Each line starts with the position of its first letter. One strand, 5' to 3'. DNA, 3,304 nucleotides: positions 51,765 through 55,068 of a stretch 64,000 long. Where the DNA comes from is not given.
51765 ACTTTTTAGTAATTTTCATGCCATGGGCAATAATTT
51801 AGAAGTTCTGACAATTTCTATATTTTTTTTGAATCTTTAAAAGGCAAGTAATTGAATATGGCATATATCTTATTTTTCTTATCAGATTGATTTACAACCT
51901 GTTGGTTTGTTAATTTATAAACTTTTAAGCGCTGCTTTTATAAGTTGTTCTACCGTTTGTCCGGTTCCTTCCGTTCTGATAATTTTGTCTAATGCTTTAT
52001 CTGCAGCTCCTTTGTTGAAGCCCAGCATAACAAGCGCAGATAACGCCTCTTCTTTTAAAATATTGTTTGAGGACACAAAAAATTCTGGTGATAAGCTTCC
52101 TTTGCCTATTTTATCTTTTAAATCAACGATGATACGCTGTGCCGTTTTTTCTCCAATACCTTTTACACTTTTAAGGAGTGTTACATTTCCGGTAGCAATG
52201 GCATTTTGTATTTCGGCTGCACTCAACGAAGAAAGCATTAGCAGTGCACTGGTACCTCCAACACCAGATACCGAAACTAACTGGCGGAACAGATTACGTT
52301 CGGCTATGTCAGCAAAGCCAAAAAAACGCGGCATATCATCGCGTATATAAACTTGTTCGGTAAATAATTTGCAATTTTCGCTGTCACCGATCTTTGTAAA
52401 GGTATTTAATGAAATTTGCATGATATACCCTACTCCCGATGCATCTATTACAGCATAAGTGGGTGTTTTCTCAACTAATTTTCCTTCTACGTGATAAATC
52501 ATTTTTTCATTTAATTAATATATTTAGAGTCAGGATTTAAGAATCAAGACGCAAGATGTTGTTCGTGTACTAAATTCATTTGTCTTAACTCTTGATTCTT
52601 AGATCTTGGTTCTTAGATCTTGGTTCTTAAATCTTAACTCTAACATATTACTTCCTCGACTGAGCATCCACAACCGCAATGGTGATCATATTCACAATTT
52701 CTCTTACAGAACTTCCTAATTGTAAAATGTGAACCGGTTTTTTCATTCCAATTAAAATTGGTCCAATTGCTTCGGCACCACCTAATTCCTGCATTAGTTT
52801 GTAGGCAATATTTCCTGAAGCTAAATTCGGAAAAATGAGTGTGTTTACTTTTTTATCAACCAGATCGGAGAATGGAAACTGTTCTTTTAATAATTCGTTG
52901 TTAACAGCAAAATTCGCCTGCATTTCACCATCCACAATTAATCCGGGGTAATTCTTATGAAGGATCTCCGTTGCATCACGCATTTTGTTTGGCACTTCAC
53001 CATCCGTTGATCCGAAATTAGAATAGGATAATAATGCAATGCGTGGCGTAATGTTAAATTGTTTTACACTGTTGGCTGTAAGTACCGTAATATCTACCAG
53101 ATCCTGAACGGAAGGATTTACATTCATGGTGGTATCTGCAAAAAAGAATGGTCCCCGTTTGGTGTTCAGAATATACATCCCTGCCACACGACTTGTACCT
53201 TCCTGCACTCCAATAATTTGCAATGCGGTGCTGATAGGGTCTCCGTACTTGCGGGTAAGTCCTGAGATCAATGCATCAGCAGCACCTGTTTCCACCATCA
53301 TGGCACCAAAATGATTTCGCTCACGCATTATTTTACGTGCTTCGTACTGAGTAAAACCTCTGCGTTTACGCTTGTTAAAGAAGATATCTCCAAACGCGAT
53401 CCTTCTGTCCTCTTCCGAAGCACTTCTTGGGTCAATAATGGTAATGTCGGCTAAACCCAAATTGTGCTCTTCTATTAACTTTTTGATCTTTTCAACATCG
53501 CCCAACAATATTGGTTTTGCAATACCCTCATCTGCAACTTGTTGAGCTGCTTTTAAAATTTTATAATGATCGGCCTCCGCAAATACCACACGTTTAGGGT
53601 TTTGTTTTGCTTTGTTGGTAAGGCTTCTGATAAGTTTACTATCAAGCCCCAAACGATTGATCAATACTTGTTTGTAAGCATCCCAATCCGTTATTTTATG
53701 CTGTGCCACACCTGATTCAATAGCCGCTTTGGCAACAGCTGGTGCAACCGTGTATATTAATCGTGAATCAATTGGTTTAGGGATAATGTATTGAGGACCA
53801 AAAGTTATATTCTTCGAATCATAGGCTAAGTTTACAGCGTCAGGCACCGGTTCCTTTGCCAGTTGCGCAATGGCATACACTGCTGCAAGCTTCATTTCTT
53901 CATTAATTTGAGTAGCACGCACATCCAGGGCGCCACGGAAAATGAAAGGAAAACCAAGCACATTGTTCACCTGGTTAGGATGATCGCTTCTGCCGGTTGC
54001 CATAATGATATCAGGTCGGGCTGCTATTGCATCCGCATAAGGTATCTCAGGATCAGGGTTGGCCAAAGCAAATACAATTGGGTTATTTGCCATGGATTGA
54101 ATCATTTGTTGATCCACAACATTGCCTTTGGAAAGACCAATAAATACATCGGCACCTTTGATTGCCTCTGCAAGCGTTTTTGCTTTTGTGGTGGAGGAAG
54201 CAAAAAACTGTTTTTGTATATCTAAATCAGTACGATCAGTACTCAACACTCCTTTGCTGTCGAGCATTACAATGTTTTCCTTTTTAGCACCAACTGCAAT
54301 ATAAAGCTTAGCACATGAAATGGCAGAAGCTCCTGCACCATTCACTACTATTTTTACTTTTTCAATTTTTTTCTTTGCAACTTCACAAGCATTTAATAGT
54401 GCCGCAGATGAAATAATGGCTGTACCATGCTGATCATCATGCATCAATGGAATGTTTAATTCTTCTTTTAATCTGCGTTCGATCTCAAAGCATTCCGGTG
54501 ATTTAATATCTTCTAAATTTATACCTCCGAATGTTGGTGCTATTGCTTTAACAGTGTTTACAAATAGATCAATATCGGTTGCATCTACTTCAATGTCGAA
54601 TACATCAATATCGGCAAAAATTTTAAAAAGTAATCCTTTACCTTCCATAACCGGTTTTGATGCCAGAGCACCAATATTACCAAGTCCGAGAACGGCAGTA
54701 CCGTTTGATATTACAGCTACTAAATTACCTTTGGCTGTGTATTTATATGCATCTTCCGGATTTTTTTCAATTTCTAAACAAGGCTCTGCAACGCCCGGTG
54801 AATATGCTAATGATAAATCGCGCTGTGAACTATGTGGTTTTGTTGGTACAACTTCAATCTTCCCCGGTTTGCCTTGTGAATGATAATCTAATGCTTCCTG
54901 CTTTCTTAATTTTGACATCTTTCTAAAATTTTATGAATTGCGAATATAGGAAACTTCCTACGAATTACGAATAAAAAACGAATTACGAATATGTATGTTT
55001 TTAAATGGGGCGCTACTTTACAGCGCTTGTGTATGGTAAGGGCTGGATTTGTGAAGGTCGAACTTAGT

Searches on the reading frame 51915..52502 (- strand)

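Call 17: search_protein_families(library=pfam, proteins=[window:51915-52502:-], max_evalue=0.0001)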
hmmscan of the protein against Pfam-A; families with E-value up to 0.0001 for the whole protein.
window:51915-52502:- (195 aa): 4 families
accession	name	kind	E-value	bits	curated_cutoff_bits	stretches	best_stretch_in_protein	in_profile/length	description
PF01330.27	RuvA_N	-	1.9e-16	60.3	23.6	1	1-62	1-61/61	RuvA N terminal domain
PF14520.12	HHH_5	-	5.5e-13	49.6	27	1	72-130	1-57/57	Helix-hairpin-helix domain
PF07499.19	RuvA_C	-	2.6e-12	47.4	24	1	151-195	4-46/47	RuvA, C-terminal domain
PF00633.29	HHH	-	2.3e-06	27.6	24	0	102-125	5-28/30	Helix-hairpin-helix motif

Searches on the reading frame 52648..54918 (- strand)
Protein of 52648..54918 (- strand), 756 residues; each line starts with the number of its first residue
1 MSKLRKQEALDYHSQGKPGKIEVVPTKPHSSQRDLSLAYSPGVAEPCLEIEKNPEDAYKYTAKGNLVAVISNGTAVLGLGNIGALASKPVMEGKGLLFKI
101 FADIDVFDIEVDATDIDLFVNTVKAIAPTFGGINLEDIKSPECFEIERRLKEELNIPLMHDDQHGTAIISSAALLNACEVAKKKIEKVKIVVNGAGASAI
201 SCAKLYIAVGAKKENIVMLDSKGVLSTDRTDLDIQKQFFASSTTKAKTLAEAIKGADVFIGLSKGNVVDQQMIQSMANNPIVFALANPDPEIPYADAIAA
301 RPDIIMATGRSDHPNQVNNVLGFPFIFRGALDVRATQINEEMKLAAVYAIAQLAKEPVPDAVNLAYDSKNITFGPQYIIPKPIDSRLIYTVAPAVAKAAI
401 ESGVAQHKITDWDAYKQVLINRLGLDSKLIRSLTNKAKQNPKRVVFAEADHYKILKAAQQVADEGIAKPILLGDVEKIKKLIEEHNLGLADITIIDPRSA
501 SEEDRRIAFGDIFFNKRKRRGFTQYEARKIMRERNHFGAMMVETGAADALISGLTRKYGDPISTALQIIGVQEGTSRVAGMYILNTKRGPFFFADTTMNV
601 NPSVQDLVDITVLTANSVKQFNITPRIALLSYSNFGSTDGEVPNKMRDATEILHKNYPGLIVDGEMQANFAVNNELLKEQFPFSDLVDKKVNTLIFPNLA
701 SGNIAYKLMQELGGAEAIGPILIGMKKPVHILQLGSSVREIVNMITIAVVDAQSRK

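Call 17: search_protein_families(library=pfam, proteins=[window:52648-54918:-], max_evalue=0.0001)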
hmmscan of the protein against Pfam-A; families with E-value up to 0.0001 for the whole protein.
window:52648-54918:- (756 aa): 3 families
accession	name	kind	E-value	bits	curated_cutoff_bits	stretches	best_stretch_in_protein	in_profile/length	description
PF01515.24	PTA_PTB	-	1.3e-97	327.4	24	1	430-749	3-319/319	Phosphate acetyl/butaryl transferase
PF00390.24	malic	-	1.7e-31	109.9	23.1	1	19-151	2-182/182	Malic enzyme, N-terminal domain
PF03949.21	Malic_M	-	1.1e-21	77.8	23.5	1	165-359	3-230/258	Malic enzyme, NAD binding domain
